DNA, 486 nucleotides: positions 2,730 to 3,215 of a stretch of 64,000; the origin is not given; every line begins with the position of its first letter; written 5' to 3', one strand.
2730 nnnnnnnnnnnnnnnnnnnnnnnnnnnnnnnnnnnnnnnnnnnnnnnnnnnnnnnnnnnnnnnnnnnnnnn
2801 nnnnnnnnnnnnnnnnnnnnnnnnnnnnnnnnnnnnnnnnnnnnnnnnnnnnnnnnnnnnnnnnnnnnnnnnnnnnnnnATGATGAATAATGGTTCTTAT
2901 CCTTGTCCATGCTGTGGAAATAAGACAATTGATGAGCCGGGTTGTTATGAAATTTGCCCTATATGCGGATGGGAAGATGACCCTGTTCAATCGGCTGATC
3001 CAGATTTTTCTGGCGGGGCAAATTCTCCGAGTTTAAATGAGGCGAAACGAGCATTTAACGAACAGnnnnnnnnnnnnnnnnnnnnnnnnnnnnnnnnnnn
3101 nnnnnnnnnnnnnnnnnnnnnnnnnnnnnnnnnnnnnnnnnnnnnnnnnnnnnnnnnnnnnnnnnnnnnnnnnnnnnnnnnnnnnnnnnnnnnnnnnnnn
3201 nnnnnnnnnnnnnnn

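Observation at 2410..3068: Startless orphan toxin cassette 2 with a Cys-rich zinc-ribbon immunity candidate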

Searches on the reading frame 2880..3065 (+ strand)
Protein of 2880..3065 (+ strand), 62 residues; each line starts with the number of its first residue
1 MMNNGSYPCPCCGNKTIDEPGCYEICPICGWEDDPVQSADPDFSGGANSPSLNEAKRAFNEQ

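Call 10: search_protein_families(proteins=[window:2880-3065:+], library=ncbifam, max_evalue=1)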
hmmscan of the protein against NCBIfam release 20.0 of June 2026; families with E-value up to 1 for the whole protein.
seq(62 aa): 3 families
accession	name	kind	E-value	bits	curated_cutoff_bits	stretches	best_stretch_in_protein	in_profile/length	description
NF003331.0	PRK04338.1-7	equivalog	0.033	13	560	1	7-32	243-268/376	tRNA (guanine(26)-N(2))-dimethyltransferase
TIGR04165.1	methano_modCys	hypoth_equivalog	0.63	10.3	60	0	25-37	9-21/50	TIGR04165 family Cys-rich peptide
TIGR03655.1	anti_R_Lar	subfamily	0.68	10.3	39.6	0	26-42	4-20/55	Lar family restriction alleviation protein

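Call 12: search_solved_structures(query=window:2880-3065:+, max_evalue=10, show_alignments=3)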
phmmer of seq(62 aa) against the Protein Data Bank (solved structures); distinct sequences matched with E-value up to 10: 20.
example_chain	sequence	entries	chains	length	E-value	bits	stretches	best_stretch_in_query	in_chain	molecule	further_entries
8ey3_A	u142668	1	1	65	5.7e-42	143.6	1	1-62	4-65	Cys_rich_CPCC domain-containing protein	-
8ey4_I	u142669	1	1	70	7.5e-42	143.2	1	1-62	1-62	Cys_rich_CPCC domain-containing protein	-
2akl_A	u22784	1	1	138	0.048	17.2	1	7-45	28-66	phnA-like protein pa0128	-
1e8j_A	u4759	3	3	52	0.063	16.8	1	25-43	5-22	RUBREDOXIN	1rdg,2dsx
1rb9_A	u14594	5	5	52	0.15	15.6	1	25-43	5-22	RUBREDOXIN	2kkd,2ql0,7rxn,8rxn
1rdv_A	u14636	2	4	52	0.23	15.1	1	25-43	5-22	RUBREDOXIN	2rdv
3mps_A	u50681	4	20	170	0.25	15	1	7-31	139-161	Rubrerythrin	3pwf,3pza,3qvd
1nnq_A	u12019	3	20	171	0.25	14.9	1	7-31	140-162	Rubrerythrin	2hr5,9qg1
1spw_A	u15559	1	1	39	0.34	14.5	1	25-59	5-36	Rubredoxin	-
2ey4_E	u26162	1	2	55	0.55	13.9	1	8-33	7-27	Ribosome biogenesis protein Nop10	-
5k2m_E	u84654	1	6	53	0.58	13.8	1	8-36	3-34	Probable lysine biosynthesis protein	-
3mqk_B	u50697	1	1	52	0.6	13.7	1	8-33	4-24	Ribosome biogenesis protein Nop10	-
2rfk_B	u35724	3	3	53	0.62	13.7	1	8-33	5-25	Ribosome biogenesis protein Nop10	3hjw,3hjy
3lwo_B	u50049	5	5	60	0.69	13.6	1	8-33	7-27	Ribosome biogenesis protein Nop10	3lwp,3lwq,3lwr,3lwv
2hvy_C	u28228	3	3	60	0.69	13.5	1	8-33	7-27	Ribosome biogenesis protein Nop10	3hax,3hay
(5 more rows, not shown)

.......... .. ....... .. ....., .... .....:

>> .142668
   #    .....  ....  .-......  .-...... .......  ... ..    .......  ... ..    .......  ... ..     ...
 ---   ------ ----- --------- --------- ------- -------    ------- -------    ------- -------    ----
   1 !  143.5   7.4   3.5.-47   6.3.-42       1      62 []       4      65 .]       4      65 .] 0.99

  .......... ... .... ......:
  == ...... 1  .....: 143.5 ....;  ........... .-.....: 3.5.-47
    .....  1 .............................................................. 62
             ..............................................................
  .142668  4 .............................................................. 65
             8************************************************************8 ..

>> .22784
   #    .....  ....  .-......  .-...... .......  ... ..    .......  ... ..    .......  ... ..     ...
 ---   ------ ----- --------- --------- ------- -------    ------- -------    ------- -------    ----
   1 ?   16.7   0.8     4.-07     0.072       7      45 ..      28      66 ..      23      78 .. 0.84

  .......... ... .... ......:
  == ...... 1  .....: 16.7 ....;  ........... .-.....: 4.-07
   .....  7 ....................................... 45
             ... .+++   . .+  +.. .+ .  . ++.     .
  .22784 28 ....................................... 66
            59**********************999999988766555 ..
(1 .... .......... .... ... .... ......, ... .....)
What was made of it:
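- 2880..3068 (+): cdiI immunity gene, a CPCC-family (PF14206) zinc-ribbon-type protein of 62 aa. Alternative starts are TTG 2868 and ATG 2883. The invariant Cys codons are C9 at 2904-2906, C12 at 2913-2915, C26 at 2955-2957 and C29 at 2964-2966. 100% identical to 8EY3 and 8EY4_I (call 12).
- On Zinc ribbon / Cys4 zinc-binding protein: There is weak sequence similarity to rubredoxin and PhnA knuckles (E = 0.05-0.2, call 12).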

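Call 15: profile_search(protein=window:2880-3065:+)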
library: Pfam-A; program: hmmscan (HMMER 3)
A. the first sequence (62 residues): domains with independent E <= 10: 2; with E <= 0.001: 1
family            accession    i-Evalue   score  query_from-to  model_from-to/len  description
Cys_rich_CPCC     PF14206.11      9e-22    77.1       7-61          1-56/75  Cysteine-rich CPCC
Cys_rich_KTR      PF14205.11        1.6     9.0       8-16          5-13/54  Cysteine-rich KTR
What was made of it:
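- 2880..3068 (+): PF14206 at 9e-22 (call 15).
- On Cys_rich_CPCC (PF14206): PF14206 i-Evalue 9e-22 over residues 7-61 (call 15).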

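Call 69: find_homologous_proteins(query=window:2880-3065:+, max_evalue=0.001)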
Query seq(62 aa) (62 aa): 59 proteins with E <= 0.001 among 59 candidates.
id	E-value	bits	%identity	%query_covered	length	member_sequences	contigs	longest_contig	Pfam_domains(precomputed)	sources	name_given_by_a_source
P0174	1.3e-34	135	95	100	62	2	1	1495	PF14206.12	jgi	jgi:hypothetical protein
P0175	1.8e-33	131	90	100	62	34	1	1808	PF14206.12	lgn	-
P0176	6.0e-33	129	100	90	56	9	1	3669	PF14206.12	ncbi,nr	ncbi:hypothetical protein DWH00_004983, partial [Escherichia coli]|nr:hypothetical protein [Escheric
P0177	1.8e-30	122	85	97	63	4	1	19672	PF14206.12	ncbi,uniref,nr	ncbi:hypothetical protein MUA01_00480 [Enterobacteriaceae bacterium H18W14]|uniref:CPCC family cyste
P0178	2.4e-28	115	85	100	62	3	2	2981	PF14206.12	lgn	-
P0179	4.2e-26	108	74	100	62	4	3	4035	PF14206.12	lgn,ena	-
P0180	3.3e-25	105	74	100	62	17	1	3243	PF14206.12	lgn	-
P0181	2.2e-24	102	75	90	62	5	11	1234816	PF14206.12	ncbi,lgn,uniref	ncbi:TPA: CPCC family cysteine-rich protein [Proteus mirabilis]|uniref:CPCC family cysteine-rich pro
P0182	3.6e-24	102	76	95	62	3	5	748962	PF14206.12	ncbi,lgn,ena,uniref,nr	ncbi:CPCC family cysteine-rich protein (plasmid) [Pantoea dispersa]|uniref:CPCC family cysteine-rich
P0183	9.6e-24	100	70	97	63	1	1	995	PF14206.12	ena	-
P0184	8.2e-22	94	67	94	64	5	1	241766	PF14206.12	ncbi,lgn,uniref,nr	ncbi:hypothetical protein PZBJ_13210 [Pantoea endophytica]|uniref:Cysteine-rich CPCC domain-containi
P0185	1.2e-21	94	63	97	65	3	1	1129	PF14206.12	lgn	-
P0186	1.2e-21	94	65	97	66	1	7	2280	PF14206.12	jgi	jgi:hypothetical protein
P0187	1.3e-21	94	71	90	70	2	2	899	PF14206.12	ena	-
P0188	2.9e-21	92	63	95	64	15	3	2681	PF14206.12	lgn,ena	-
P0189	4.0e-21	92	71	90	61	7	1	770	PF14206.12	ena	-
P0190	5.3e-21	92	66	90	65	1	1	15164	PF14206.12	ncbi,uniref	ncbi:CPCC family cysteine-rich protein [Dyella silvatica]|uniref:CPCC family cysteine-rich protein n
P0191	6.1e-21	91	100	66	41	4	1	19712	PF14206.12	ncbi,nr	ncbi:hypothetical protein ISN88_004608, partial [Escherichia coli]|nr:hypothetical protein [Escheric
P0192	2.5e-20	89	66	85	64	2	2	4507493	PF14206.12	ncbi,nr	ncbi:hypothetical protein DT070_16815 [Polaromonas sp. SP1]|nr:hypothetical protein DT070_16815 [Pol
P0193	2.6e-20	89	74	85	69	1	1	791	PF14206.12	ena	-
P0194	4.2e-20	89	71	90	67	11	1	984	PF14206.12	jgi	-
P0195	9.3e-20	88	66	98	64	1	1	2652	PF14206.12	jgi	jgi:anaerobic ribonucleoside-triphosphate reductase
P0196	1.2e-19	87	66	90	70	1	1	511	PF14206.12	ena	-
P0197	1.5e-19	87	65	89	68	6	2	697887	PF14206.12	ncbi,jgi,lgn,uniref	ncbi:CPCC family cysteine-rich protein [Paraburkholderia caledonica]|jgi:hypothetical protein|uniref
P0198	1.6e-19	87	64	90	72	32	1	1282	PF14206.12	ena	-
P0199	1.6e-19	87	64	98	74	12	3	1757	PF14206.12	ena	-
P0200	2.4e-19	86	70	87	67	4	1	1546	PF14206.12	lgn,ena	-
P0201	5.0e-19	85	69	84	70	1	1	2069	PF14206.12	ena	-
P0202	5.5e-19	85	62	95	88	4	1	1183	PF14206.12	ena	-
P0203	8.9e-19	85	70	85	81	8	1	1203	PF14206.12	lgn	-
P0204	2.0e-18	83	64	85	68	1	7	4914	PF14206.12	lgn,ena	-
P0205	2.8e-18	83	66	90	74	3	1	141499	PF14206.12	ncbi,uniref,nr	ncbi:hypothetical protein FE394_02535 [Xenorhabdus sp. Reich]|uniref:Cysteine-rich CPCC domain-conta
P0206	3.2e-18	83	72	85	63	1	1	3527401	PF14206.12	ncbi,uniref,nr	ncbi:CPCC family cysteine-rich protein [Komagataeibacter xylinus]|uniref:Cysteine-rich CPCC domain-c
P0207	4.0e-18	82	68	85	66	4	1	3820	PF14206.12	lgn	-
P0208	6.9e-18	82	63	87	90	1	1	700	PF14206.12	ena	-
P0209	8.0e-18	81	56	94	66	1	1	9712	PF14206.12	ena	-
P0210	1.7e-17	80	60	92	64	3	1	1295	PF14206.12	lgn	-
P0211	2.0e-17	80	57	97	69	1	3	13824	PF14206.12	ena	-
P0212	2.9e-17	80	61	92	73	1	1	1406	PF14206.12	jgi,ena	jgi:hypothetical protein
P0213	3.2e-17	80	61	90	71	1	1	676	PF14206.12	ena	-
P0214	4.8e-17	79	64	90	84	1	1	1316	PF14206.12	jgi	jgi:hypothetical protein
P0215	5.7e-17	79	65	82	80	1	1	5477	PF14206.12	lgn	-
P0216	9.0e-17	78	58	92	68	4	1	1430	PF14206.12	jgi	jgi:hypothetical protein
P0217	1.4e-16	78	57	94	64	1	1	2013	PF14206.12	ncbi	-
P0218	3.0e-16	77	69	82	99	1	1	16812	PF14206.12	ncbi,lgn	-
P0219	4.2e-16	76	61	89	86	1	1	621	PF14206.12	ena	-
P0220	7.2e-16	75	60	90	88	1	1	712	PF14206.12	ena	-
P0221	7.3e-16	75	61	82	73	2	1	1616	PF14206.12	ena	-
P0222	1.1e-15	75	63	82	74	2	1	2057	PF14206.12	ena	-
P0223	1.1e-15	75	59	92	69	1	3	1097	PF14206.12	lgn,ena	-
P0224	1.4e-15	74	61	95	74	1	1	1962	PF14206.12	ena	-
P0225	3.6e-15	73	56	98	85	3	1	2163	PF14206.12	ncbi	-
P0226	1.5e-14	71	56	92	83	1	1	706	PF14206.12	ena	-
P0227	2.1e-14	71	65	77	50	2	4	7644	PF14206.12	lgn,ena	-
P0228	4.8e-11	60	61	82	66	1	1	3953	PF14206.12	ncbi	-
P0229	1.3e-10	59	51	95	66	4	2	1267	PF14206.12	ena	-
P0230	4.0e-10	57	53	89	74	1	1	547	PF14206.12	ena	-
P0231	4.4e-9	54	64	63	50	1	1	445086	PF14206.12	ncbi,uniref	ncbi:CPCC family cysteine-rich protein [Dongia deserti]|uniref:CPCC family cysteine-rich protein n=1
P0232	3.9e-6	44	79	47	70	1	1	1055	PF14206.12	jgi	jgi:hypothetical protein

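Call 70: find_encoding_contigs(protein=P0181, flank=2500, max_places=1)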
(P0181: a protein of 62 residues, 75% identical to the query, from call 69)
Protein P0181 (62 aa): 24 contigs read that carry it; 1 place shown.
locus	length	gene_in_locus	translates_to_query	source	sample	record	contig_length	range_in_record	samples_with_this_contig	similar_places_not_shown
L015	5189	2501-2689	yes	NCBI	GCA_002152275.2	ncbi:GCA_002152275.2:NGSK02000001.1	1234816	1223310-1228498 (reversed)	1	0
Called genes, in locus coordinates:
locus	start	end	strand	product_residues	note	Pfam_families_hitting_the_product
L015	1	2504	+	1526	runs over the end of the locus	PF13332:Fil_haemagg_2, PF04829:PT-VENN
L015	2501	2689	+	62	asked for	PF14206:Cys_rich_CPCC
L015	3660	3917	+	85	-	-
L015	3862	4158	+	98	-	-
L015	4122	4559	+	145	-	-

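Call 71: find_encoding_contigs(protein=P0192, flank=2500, max_places=1)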
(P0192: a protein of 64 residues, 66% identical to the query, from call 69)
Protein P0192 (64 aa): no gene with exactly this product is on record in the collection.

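Call 72: find_encoding_contigs(protein=P0206, flank=2500, max_places=1)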
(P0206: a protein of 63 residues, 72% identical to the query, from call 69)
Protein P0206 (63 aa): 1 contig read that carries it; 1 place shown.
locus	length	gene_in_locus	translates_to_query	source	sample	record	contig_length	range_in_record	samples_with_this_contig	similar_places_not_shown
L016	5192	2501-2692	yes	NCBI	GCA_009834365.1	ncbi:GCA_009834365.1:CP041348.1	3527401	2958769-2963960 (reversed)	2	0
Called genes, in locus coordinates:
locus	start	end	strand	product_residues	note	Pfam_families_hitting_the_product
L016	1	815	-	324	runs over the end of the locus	PF19300:BPD_transp_1_N, PF00528:BPD_transp_1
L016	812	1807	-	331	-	PF12911:OppC_N, PF00528:BPD_transp_1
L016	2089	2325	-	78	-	PF18228:CdiI_N (weak)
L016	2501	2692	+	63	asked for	PF14206:Cys_rich_CPCC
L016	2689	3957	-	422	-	PF07221:GlcNAc_2-epim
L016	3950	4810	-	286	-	PF23441:SDR, PF00106:adh_short, PF08659:KR, PF13561:adh_short_C2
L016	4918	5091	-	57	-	-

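Call 83: predict_structure(alignment_id=A3)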
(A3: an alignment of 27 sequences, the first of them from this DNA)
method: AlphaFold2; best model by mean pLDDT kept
length: 62 residues; sequences in the alignment: 27
mean_pLDDT: 90.6   pTM: 0.74
mean pLDDT of the five models: 90.6, 88.6, 88.5, 86.9, 86.4
residues with pLDDT >= 90: 50; 70-90: 8; 50-70: 3; < 50: 1
segments of 3 or more residues with pLDDT < 50: none
pLDDT, mean of each block of 10 residues (from residue 1): 76 94 93 95 92 95 85
secondary structure, 60 per line:
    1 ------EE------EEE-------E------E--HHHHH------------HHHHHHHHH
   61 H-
elements in order: E15-17 H35-39 H52-61

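Call 86: fold_search(model_id=the predicted structure, library=pdb)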
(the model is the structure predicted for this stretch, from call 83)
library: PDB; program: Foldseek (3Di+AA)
matches with E <= 10: 6; with E <= 0.001: 2
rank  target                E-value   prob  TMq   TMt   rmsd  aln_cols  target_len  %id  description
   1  8ey3                  1.2e-10  1.00  0.94  0.97   0.6        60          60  100  Contact-dependent growth inhibition (CDI) immunity protein from E. coli O32:H37 (released 2023-11-08)
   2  8ey4_I                3.4e-10  1.00  0.91  0.98   0.6        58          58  100  Contact-dependent growth inhibition toxin-immunity protein complex from E. coli O32:H37 (released 2023-11-08)
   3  8bsi_Lq               6.3e+00  0.04  0.36  0.28   7.8        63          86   19  Giardia ribosome chimeric hybrid-like GDP+Pi bound state (B1) (released 2023-03-15)
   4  4wa6_E                6.8e+00  0.01  0.21  0.17   5.3        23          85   30  Structure of yeast SAGA DUBm with Sgf73 N59D mutant at 2.36 angstroms resolution (released 2015-03-04)
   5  6aqr_E                8.3e+00  0.01  0.20  0.16   5.5        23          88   30  SAGA DUB module Ubp8(C146A)/Sgf11/Sus1/Sgf73 bound to monoubiquitin (released 2018-07-04)
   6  3m99_D                9.5e+00  0.01  0.20  0.16   9.0        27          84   26  Structure of the Ubp8-Sgf11-Sgf73-Sus1 SAGA DUB module (released 2010-05-05)
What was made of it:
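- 2880..3068 (+): AF2 model matches 8EY3 at TM 0.94-0.97 (calls 83, 86).
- On Zinc ribbon / Cys4 zinc-binding protein: Foldseek finds no significant neighbour other than 8EY3 and 8EY4_I (call 86).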
